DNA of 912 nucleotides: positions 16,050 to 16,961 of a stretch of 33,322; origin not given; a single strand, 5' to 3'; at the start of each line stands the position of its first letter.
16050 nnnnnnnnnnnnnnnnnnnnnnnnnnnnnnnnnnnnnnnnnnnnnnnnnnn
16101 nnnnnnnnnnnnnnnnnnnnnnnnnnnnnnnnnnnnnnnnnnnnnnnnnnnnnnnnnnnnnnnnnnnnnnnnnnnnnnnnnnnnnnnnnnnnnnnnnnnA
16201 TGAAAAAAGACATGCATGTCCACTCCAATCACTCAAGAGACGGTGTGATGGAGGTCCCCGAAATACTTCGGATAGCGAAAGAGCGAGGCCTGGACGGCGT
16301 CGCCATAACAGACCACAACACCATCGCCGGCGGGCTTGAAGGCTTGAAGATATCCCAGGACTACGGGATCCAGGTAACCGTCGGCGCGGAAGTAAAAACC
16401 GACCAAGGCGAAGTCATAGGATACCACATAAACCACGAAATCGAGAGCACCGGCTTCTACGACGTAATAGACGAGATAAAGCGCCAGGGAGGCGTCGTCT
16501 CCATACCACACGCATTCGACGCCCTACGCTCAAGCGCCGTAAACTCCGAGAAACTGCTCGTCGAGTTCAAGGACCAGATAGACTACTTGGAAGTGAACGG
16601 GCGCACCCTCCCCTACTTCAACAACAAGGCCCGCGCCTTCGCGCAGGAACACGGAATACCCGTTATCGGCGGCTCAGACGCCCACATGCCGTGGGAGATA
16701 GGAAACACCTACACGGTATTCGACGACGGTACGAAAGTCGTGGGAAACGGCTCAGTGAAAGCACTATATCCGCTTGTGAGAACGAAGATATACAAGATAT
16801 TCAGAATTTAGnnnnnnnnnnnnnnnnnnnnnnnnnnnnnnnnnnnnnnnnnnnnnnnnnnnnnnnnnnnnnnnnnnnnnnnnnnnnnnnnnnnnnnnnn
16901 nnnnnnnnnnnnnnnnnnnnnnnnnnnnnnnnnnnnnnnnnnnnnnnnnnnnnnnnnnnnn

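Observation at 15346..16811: DPPR-synthase-like UbiA enzyme translationally coupled to a PHP phosphoesterase: possible archaeal polyprenyl-phosphate-pentose donor pathway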

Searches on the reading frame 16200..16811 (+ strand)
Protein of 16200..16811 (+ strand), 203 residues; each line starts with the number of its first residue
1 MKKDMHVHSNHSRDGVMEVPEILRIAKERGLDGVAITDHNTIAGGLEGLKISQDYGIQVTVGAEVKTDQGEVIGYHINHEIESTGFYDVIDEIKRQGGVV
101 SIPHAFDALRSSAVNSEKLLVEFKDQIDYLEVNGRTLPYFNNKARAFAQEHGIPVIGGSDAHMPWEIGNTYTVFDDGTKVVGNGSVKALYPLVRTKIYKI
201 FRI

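Call 4: search_protein_families(library=pfam, proteins=[window:16200-16811:+], max_evalue=0.01)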
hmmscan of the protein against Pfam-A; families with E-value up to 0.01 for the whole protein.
window:16200-16811:+ (203 aa): 3 families
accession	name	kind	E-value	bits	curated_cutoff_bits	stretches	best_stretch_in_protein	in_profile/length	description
PF13263.12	PHP_C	-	2.3e-16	59.5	21.3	1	139-178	2-41/56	PHP-associated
PF02811.25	PHP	-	6.9e-13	49.7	26.4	1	4-90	1-89/164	PHP domain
PF05198.21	IF3_N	-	0.0033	18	26.9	0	13-37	19-43/70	Translation initiation factor IF-3, N-terminal domain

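Call 5: search_protein_families(library=ncbifam, proteins=[window:16200-16811:+], max_evalue=0.01)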
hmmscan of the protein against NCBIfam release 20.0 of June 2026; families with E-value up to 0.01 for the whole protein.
window:16200-16811:+ (203 aa): 24 families
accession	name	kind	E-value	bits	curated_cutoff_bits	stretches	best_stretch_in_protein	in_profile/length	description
NF038032.1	CehA_McbA_metalo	domain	8.3e-22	78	80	1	3-174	5-193/315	CehA/McbA family metallohydrolase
NF041577.1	nside_bi_sphtase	equivalog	2.3e-10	40.1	400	1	2-70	3-70/276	3',5'-nucleoside bisphosphate phosphatase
NF047791.1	RNaseRnm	equivalog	4.3e-08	32.7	375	1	3-67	3-68/275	RNase RNM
NF041661.1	Cycl_ph_dihydrol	equivalog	6.5e-08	32.2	500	1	4-67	1-63/259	phosphoribosyl 1,2-cyclic phosphate 1,2-diphosphodiesterase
NF005617.0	PRK07374.1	equivalog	1.4e-07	29.9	1653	1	4-71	5-73/1170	DNA polymerase III subunit alpha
NF005298.0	PRK06826.1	equivalog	2.8e-07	28.6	1260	1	5-69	8-73/1151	DNA polymerase III subunit alpha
NF045780.1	TrlF_fam_ATP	equivalog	5.2e-07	28.8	350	1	2-70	7-86/944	TrlF family AAA-like ATPase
NF005596.0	PRK07328.1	subfamily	5.6e-07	29.2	202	0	147-184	216-253/269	histidinol-phosphatase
TIGR01856.1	hisJ_fam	subfamily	9.4e-07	28.8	90.2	0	4-41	2-39/252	histidinol-phosphatase HisJ family protein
NF004226.0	PRK05673.1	equivalog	1.7e-06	26.2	1002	1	5-70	9-75/1146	DNA polymerase III subunit alpha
TIGR00594.1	polc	superfamily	1.8e-06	26.3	434.35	1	5-70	4-70/1022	DNA polymerase III subunit alpha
NF007079.0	PRK09532.1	equivalog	2.6e-06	25.9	1525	1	5-67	6-69/876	DNA polymerase III subunit alpha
NF006702.0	PRK09248.1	domain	2.8e-06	27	264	1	3-40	5-42/246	PHP domain-containing protein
NF001688.0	PRK00448.1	equivalog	7.8e-06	23.7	873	1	4-75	340-413/1445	PolC-type DNA polymerase III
NF042955.1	Ppl_antiphage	equivalog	1.3e-05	23.4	1000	1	78-172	123-216/882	anti-phage protein Ppl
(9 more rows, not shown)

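Call 13: find_homologous_proteins(query=window:16200-16811:+, max_evalue=0.00001)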
Query window:16200-16811:+ (203 aa): 121 proteins with E <= 0.00001 among 339 candidates; the best 120 are listed.
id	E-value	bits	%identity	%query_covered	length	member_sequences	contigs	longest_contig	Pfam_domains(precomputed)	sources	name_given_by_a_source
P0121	8.8e-131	452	100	100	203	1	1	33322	PF13263.13,PF02811.27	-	-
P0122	6.9e-107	374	80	100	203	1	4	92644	PF13263.13,PF02811.27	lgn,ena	-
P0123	7.2e-105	367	78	100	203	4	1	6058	PF13263.13,PF02811.27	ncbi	-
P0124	4.0e-104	365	79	100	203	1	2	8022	PF13263.13,PF02811.27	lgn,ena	-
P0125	7.7e-95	334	72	100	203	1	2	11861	PF13263.13,PF02811.27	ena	-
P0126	2.8e-94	332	71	100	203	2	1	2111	PF13263.13,PF02811.27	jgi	jgi:predicted metal-dependent phosphoesterase TrpH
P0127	1.5e-86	307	65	100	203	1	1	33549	PF13263.13,PF02811.27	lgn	-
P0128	5.4e-84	299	64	100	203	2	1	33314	PF13263.13,PF02811.27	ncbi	ncbi:MAG: PHP domain-containing protein [Methanobacteriota archaeon]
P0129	4.3e-71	257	58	99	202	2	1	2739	PF13263.13,PF02811.27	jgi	-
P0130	2.1e-64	235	56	100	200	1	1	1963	PF13263.13,PF02811.27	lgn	-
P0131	3.2e-63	231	50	100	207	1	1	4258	PF13263.13,PF02811.27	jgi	-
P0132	5.8e-56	207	51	99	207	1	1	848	PF13263.13,PF02811.27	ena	-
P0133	2.7e-52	195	43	99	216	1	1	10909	PF13263.13,PF02811.27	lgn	-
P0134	3.5e-51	192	48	99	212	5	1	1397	PF13263.13,PF02811.27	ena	-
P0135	3.4e-50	189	48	92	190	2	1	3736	PF13263.13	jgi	jgi:predicted metal-dependent phosphoesterase TrpH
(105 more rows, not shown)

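Call 43: find_related_loci(query=A3, collection=metagenome_contigs, flank=8000)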
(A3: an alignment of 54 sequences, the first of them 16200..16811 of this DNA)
Query A3 (203 aa) in metagenome_contigs; peptide patterns used: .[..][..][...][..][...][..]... (x = any residue, [..] = any of these).
600 stretches matched a pattern (row limit reached: there are more); 411 encode a relative of the query (tblastn E <= 1e-3); the best 80 are kept; 80 distinct loci.
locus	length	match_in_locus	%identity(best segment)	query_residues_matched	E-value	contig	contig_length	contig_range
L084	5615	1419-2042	43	1-202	9e-44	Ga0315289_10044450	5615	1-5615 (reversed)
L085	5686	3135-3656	46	1-176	2e-43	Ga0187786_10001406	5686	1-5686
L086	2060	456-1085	42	1-202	2e-43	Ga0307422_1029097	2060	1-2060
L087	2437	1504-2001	46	1-168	6e-43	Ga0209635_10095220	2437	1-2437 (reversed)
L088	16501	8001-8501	46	1-169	9e-42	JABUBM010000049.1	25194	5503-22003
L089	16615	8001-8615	41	1-194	1e-41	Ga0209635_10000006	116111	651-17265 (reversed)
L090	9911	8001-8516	42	1-178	1e-41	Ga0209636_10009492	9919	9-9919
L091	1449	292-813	44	1-175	3e-42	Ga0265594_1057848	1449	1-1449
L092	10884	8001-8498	45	1-168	6e-41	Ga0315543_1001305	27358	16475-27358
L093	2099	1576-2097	39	1-171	2e-40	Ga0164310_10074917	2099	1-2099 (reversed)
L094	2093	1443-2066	37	1-202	2e-40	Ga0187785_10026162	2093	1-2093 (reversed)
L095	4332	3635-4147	42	4-181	2e-39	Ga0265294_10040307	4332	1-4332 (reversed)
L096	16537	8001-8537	44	1-181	6e-39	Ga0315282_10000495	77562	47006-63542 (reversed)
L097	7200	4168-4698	45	1-176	3e-39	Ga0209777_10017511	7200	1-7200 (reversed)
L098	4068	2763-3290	38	1-175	2e-38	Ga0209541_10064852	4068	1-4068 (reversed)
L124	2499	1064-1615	38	1-187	3e-32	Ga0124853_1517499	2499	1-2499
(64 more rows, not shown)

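Call 44: search_solved_structures(query=A3, max_evalue=0.001)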
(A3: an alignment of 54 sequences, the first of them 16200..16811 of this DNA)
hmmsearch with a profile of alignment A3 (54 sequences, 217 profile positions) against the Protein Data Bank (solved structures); distinct sequences matched with E-value up to 0.001: 21.
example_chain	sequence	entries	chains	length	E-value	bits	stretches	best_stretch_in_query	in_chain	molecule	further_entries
3e0f_A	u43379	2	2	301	7.2e-25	90.9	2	3-72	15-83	Putative Metal-dependent Phosphoesterase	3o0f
2anu_A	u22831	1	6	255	1.4e-22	83.3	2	47-191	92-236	hypothetical protein TM0559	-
9etk_A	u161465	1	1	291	4.2e-22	81.8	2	1-78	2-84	Metal-dependent phosphoesterases (PHP family)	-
7ug9_A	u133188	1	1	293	1.1e-17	67.4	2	3-78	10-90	5'-3' exoribonuclease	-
2yb1_A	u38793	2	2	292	3.8e-17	65.6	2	2-78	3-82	AMIDOHYDROLASE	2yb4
3e38_A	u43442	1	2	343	1.7e-11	47.1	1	2-164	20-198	two-domain protein containing predicted PHP-like metal-dependent phosphoesterase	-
1m65_A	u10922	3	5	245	1.8e-10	43.8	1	3-39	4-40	Hypothetical protein ycdX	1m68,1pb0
3f2b_A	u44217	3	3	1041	6.4e-10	42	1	2-67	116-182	DNA-directed DNA polymerase III alpha chain | GEOBACILLUS KAUSTOPHILUS DNA POLC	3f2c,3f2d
7rty_A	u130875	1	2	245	1.2e-09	41.1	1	112-178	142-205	PsfC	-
9qpc_A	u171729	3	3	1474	8.6e-09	38.3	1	2-67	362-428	DNA polymerase III PolC-type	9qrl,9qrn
2yxo_A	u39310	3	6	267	1.4e-08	37.6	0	3-40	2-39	Histidinol phosphatase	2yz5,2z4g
4jom_A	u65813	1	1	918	7.1e-07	32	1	3-65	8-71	DNA polymerase III subunit alpha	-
5zb8_A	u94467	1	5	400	6.5e-06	28.9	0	85-188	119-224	PfuEndoQ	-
5lew_A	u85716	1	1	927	1.2e-05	28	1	3-65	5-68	DNA polymerase III subunit alpha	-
7pu7_A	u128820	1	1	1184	1.5e-05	27.7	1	3-65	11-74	DNA polymerase III subunit alpha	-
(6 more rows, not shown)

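Call 48: predict_structure(alignment_id=A3)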
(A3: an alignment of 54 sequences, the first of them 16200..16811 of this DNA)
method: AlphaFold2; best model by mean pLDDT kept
length: 203 residues; sequences in the alignment: 54
mean_pLDDT: 95.3   pTM: 0.90
mean pLDDT of the five models: 95.3, 95.2, 95.2, 94.5, 93.8
residues with pLDDT >= 90: 180; 70-90: 23; 50-70: 0; < 50: 0
segments of 3 or more residues with pLDDT < 50: none
pLDDT, mean of each block of 10 residues (from residue 1): 98 94 98 98 98 98 98 98 98 98 95 94 98 95 97 98 96 96 80 84 81
secondary structure, 60 per line:
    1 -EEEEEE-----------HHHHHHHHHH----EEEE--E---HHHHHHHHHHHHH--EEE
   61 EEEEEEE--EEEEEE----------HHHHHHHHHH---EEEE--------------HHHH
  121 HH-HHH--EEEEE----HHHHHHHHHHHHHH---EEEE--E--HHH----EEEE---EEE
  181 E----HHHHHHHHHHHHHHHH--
elements in order: E2-7 H19-28 E33-36 H43-55 E58-67 E70-75 H86-95 E99-102 H117-122 E129-133 H138-151 E155-158 E171-174 E178-181 H186-201

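Call 51: fold_search(model_id=the predicted structure, library=pdb)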
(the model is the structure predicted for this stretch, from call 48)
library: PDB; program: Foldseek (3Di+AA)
matches with E <= 10: 1736; with E <= 0.001: 40
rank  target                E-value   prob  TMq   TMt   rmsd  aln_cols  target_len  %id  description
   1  7ug9                  1.1e-11  1.00  0.67  0.66   3.4       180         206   24  Crystal structure of RNase AM PHP domain (released 2022-08-31)
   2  3o0f                  1.4e-11  1.00  0.71  0.51   2.5       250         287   20  Crystal structure of a putative metal-dependent phosphoesterase (BAD_1165) from bifidobacterium adolescentis atcc 15703  (released 2010-08-25)
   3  3e38_B                2.0e-11  1.00  0.74  0.45   7.5       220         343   18  CRYSTAL STRUCTURE OF A TWO-DOMAIN PROTEIN CONTAINING PREDICTED PHP-LIKE METAL-DEPENDENT PHOSPHOESTERASE (BVU_3505) FRO (released 2008-10-07)
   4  2anu_C                4.4e-11  1.00  0.64  0.59   9.9       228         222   23  Crystal structure of Predicted metal-dependent phosphoesterase (PHP family) (tm0559) from THERMOTOGA MARITIMA at 2.40  (released 2005-10-18)
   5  3e0f                  6.0e-11  1.00  0.70  0.50   6.0       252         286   20  Crystal structure of a putative metal-dependent phosphoesterase (bad_1165) from bifidobacterium adolescentis atcc 15703  (released 2008-09-02)
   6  2anu_B                7.3e-11  1.00  0.64  0.59  10.2       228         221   21  Crystal structure of Predicted metal-dependent phosphoesterase (PHP family) (tm0559) from THERMOTOGA MARITIMA at 2.40  (released 2005-10-18)
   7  2anu_E                7.8e-11  1.00  0.64  0.59  10.1       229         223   21  Crystal structure of Predicted metal-dependent phosphoesterase (PHP family) (tm0559) from THERMOTOGA MARITIMA at 2.40  (released 2005-10-18)
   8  2anu_D                1.9e-10  1.00  0.61  0.57  10.6       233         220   21  Crystal structure of Predicted metal-dependent phosphoesterase (PHP family) (tm0559) from THERMOTOGA MARITIMA at 2.40  (released 2005-10-18)
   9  2anu_F                2.0e-10  1.00  0.64  0.58  10.2       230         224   21  Crystal structure of Predicted metal-dependent phosphoesterase (PHP family) (tm0559) from THERMOTOGA MARITIMA at 2.40  (released 2005-10-18)
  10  7rty_A                7.2e-10  1.00  0.73  0.62   4.3       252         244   16  Crystal Structure of PsfC from Pseudomonas syringae PB-5123 (released 2021-09-15)
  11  9etk                  2.0e-09  1.00  0.67  0.49   4.4       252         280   16  Crystal structure of Vibrio cholerae RNase AM (released 2024-09-11)
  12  3f2c_A                1.4e-08  1.00  0.58  0.13   4.8       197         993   18  DNA Polymerase PolC from Geobacillus kaustophilus complex with DNA, dGTP and Mn (released 2009-01-20)
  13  3f2b_A                1.8e-08  1.00  0.59  0.13   4.6       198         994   17  DNA Polymerase PolC from Geobacillus kaustophilus complex with DNA, dGTP, Mg and Zn (released 2009-01-20)
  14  3e0d_A                2.9e-08  1.00  0.59  0.12   4.4       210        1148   18  Insights into the Replisome from the Crystral Structure of the Ternary Complex of the Eubacterial DNA Polymerase III a (released 2008-09-23)
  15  2hpi                  3.3e-08  1.00  0.59  0.12   4.4       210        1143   18  Eubacterial and Eukaryotic Replicative DNA Polymerases are not Homologous: X-ray Structure of DNA Polymerase III (released 2006-09-19)
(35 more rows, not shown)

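Call 79: search_protein_representatives(protein=window:16200-16811:+)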
Query: 203 residues. Proteins with E-value up to 0.001 (for the whole library): 7188; up to 1e-10: 2422; up to 1e-30: 58. The best 150 are listed.
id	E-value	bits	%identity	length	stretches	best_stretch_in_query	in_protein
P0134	1.1e-51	191.7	51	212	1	4-203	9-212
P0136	3.1e-48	180.5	45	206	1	1-200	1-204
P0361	1.7e-47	178.1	47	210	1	2-201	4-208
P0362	2.8e-47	177.3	48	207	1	3-202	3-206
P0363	6.8e-47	176.1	46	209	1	1-200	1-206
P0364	2.0e-45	171.3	44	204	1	1-200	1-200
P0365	1.3e-39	152.4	47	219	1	2-202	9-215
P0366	1.7e-39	151.9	43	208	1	1-201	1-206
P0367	6.0e-39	150.2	43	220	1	1-177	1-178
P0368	8.7e-39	149.6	44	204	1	5-202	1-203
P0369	1.5e-37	145.6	36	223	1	1-201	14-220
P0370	1.9e-37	145.3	41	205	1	1-203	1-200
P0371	2.6e-37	144.8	38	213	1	2-200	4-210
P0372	1.5e-36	142.4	43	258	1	3-178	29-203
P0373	2.0e-36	141.9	45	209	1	1-177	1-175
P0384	5.7e-35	137.2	49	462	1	3-172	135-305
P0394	9.1e-33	130.0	44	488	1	3-175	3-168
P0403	3.9e-32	127.9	44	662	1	3-173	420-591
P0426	3.8e-30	121.4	43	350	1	1-173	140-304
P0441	1.5e-29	119.5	46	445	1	3-171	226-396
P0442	1.5e-29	119.5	41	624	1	4-170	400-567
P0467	9.4e-29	116.9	41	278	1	4-170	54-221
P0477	2.6e-28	115.4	41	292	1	2-176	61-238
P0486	4.7e-28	114.6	46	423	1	3-170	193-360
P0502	1.3e-27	113.2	37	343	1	4-176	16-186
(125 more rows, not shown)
